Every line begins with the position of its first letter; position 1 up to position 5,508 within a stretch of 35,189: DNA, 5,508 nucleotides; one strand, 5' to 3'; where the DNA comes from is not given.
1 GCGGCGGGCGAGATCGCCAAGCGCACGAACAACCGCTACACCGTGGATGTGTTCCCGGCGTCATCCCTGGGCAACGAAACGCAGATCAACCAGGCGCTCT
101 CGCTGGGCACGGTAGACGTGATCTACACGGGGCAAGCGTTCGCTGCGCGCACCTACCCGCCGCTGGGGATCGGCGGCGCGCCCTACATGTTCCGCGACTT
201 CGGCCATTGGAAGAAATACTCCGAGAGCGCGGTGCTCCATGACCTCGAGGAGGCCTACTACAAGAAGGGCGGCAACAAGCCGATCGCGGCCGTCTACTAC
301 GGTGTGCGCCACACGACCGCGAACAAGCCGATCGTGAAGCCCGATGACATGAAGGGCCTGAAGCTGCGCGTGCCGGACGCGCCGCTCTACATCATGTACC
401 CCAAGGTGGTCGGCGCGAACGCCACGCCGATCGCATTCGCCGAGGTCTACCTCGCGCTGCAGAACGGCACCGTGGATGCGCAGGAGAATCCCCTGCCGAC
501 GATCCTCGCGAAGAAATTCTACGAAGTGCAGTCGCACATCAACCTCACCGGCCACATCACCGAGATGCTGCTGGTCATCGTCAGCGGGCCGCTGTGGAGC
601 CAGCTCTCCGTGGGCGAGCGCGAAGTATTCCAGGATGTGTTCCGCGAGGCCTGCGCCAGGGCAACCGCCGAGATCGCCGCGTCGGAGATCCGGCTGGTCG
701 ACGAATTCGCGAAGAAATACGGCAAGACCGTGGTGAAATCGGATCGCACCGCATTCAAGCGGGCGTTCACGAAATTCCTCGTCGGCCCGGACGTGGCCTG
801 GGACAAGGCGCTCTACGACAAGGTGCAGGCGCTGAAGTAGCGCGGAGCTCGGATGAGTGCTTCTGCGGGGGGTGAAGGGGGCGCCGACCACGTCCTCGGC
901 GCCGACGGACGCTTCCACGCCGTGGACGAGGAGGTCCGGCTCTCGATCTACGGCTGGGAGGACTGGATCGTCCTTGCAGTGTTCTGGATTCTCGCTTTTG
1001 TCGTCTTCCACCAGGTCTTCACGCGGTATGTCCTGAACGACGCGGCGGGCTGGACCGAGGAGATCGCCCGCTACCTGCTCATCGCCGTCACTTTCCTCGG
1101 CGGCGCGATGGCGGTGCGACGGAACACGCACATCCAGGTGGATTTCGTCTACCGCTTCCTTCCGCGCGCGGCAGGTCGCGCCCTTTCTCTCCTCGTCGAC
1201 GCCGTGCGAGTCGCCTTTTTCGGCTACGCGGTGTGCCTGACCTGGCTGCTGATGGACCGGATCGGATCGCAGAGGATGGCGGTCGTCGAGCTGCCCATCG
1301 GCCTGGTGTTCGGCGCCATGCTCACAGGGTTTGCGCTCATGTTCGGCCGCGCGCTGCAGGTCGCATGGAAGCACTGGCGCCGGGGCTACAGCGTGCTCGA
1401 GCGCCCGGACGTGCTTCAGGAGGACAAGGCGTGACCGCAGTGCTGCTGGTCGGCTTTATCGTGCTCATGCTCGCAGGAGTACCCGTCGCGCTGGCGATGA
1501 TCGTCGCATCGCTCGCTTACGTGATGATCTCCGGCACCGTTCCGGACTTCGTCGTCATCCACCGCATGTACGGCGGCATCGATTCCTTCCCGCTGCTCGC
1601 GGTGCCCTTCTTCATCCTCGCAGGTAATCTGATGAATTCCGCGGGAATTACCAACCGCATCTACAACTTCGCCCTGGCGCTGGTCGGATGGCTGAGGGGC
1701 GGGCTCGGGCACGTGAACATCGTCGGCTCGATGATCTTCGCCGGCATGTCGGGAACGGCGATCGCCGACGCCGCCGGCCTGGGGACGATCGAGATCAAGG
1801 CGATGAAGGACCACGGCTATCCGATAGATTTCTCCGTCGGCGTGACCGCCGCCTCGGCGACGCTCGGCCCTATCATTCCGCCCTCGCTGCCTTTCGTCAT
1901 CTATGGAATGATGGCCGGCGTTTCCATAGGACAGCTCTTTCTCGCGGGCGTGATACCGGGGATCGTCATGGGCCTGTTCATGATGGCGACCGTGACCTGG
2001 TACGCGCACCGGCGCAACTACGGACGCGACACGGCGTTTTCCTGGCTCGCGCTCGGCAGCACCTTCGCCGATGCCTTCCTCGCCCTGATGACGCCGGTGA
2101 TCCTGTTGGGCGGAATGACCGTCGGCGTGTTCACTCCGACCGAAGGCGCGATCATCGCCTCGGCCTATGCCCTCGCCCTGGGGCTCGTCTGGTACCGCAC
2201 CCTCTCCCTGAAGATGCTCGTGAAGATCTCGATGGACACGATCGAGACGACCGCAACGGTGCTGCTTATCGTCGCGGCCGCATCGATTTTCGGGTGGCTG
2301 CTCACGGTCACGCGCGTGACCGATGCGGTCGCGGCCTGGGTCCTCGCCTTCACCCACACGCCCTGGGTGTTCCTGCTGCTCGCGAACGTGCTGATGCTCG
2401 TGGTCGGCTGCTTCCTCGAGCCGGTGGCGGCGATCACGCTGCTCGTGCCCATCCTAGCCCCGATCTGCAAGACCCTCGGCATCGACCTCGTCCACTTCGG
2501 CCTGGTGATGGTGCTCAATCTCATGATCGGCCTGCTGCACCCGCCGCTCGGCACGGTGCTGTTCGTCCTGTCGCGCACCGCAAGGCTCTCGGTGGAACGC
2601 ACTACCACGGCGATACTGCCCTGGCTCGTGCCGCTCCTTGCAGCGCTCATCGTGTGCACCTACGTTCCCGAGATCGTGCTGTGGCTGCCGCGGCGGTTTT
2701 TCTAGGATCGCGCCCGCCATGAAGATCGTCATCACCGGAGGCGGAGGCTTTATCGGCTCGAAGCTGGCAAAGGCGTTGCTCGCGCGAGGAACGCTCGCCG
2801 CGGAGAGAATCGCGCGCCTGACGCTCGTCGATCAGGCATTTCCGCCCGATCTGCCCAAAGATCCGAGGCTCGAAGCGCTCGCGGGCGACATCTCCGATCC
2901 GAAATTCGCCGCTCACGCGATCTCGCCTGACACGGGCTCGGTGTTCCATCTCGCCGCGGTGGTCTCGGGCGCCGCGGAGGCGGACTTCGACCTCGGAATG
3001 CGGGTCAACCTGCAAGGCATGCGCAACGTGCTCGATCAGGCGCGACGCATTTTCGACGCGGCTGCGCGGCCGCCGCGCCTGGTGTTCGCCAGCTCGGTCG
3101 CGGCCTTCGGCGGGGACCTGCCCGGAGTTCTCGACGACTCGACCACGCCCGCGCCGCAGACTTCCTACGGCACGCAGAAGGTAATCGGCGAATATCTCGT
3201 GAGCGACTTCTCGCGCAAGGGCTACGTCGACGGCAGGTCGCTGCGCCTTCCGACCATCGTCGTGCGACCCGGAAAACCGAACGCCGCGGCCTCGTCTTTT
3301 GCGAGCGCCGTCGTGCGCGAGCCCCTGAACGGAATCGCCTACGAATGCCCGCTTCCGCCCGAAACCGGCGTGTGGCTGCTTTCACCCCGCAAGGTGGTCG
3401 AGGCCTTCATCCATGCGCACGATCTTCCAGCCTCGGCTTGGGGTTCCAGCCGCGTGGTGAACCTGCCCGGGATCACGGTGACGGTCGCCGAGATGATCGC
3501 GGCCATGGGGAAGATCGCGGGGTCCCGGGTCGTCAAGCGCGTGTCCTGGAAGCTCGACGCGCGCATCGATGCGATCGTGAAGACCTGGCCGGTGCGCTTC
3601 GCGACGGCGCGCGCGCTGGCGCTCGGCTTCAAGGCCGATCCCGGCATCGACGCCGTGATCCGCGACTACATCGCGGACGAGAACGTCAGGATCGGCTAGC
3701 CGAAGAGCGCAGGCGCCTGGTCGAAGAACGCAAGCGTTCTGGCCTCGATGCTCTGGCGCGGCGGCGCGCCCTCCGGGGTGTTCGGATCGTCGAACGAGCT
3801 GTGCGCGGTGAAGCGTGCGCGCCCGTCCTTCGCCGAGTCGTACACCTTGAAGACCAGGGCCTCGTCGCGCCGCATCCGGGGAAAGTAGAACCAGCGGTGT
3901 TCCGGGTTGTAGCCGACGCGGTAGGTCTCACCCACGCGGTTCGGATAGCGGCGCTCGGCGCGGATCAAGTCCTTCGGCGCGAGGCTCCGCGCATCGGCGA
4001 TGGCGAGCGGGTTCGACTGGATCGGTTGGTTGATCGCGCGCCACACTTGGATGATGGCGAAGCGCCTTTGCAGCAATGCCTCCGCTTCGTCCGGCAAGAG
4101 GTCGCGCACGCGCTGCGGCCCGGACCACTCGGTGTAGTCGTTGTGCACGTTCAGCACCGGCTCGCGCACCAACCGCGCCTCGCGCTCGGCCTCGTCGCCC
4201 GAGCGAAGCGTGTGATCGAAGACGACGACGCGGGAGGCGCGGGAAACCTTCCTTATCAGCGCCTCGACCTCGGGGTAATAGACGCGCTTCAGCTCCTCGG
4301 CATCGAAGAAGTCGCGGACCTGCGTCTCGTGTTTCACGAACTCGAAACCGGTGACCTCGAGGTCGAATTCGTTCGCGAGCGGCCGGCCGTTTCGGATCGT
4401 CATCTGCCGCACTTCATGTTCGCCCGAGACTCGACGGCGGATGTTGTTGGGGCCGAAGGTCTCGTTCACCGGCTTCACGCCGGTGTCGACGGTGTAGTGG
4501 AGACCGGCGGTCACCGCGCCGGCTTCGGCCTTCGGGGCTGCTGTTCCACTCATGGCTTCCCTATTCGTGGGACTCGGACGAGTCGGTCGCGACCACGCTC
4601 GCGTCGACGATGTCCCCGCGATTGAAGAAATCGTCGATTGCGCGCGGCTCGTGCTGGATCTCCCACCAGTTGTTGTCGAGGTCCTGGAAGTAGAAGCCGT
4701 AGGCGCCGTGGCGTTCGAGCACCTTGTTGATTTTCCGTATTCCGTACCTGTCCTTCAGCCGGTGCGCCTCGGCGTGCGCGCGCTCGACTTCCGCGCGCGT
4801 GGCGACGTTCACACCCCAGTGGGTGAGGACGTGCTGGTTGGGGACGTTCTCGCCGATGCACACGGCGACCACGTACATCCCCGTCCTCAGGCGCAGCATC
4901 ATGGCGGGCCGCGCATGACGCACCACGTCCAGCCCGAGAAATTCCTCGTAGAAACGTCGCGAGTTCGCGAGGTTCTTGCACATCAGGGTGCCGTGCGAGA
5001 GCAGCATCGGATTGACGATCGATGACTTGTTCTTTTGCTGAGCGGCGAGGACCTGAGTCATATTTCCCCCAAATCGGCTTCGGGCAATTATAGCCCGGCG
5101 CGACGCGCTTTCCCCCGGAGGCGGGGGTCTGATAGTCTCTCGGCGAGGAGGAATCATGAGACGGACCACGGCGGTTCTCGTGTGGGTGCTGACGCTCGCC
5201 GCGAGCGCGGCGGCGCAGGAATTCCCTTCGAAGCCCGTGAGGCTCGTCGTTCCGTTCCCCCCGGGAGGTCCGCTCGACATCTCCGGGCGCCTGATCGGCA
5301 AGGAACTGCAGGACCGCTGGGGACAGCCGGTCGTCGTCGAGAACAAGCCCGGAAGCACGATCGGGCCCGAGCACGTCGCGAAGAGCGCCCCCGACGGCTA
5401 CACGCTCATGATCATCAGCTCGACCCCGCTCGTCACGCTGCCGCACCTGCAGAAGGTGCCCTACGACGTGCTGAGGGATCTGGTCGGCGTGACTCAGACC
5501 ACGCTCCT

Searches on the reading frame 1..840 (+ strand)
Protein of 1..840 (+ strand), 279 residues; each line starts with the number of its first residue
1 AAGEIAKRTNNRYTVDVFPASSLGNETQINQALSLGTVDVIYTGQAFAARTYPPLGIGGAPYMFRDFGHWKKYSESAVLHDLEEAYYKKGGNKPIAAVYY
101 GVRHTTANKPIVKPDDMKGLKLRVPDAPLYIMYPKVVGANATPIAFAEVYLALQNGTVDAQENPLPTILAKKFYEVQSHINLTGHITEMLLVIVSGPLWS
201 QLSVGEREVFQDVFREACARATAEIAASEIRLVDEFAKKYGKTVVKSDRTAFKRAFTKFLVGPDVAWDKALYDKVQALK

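Call 51: search_protein_families(library=pfam, proteins=[window:1-840:+], max_evalue=0.0001)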
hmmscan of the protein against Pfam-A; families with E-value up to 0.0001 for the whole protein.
window:1-840:+ (279 aa): 1 family
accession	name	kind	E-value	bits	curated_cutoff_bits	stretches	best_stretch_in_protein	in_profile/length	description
PF03480.18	DctP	-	7.1e-64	216.3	23.4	1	4-258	21-277/286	Bacterial extracellular solute-binding protein, family 7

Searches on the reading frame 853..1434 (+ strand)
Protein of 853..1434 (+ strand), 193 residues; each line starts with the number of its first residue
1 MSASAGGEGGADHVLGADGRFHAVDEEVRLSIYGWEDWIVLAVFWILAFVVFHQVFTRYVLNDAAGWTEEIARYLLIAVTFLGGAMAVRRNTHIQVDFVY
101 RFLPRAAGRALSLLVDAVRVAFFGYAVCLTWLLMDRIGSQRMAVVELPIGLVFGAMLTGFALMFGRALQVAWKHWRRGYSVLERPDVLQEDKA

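Call 51: search_protein_families(library=pfam, proteins=[window:853-1434:+], max_evalue=0.0001)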
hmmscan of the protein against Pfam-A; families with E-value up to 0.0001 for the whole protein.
window:853-1434:+ (193 aa): 1 family
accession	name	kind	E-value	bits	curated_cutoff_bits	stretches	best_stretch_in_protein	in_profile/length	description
PF04290.18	DctQ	-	5.2e-29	101.2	28.3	1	48-177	2-132/132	Tripartite ATP-independent periplasmic transporters, DctQ component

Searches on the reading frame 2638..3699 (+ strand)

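Call 51: search_protein_families(library=pfam, proteins=[window:2638-3699:+], max_evalue=0.0001)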
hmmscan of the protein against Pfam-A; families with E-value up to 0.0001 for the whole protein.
window:2638-3699:+ (353 aa): 6 families
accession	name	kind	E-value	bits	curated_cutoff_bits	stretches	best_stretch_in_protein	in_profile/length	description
PF01370.27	Epimerase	-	7.8e-22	78.3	20.9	1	30-233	1-197/240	NAD dependent epimerase/dehydratase family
PF16363.11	GDP_Man_Dehyd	-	9e-14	52.1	27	1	32-193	2-169/332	GDP-mannose 4,6 dehydratase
PF01073.25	3Beta_HSD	-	1.1e-12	48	22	1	31-211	1-178/280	3-beta hydroxysteroid dehydrogenase/isomerase family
PF04321.23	RmlD_sub_bind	-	4.4e-10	39.5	27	1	28-194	1-142/287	RmlD substrate binding domain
PF07993.18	NAD_binding_4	-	9.6e-09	35.2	20.1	1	32-212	1-212/258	Male sterility protein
PF13460.12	NAD_binding_10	-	7.4e-05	23.1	27.2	0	34-167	1-111/184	NAD(P)H-binding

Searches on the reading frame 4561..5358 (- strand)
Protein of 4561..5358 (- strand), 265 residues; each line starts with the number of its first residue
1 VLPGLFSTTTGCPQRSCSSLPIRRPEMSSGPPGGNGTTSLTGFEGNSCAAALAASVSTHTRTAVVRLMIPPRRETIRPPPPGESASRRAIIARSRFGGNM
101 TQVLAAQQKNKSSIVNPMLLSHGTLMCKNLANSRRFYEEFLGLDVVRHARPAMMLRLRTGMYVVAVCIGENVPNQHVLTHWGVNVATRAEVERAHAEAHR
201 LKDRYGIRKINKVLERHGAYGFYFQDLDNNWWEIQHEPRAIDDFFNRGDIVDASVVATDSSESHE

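Call 51: search_protein_families(library=pfam, proteins=[window:4561-5358:-], max_evalue=0.0001)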
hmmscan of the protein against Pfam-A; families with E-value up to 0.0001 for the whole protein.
window:4561-5358:- (265 aa): 1 family
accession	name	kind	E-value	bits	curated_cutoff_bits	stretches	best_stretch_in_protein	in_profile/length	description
PF00903.31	Glyoxalase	-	1e-07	32.8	20.6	1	120-234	2-121/121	Glyoxalase/Bleomycin resistance protein/Dioxygenase superfamily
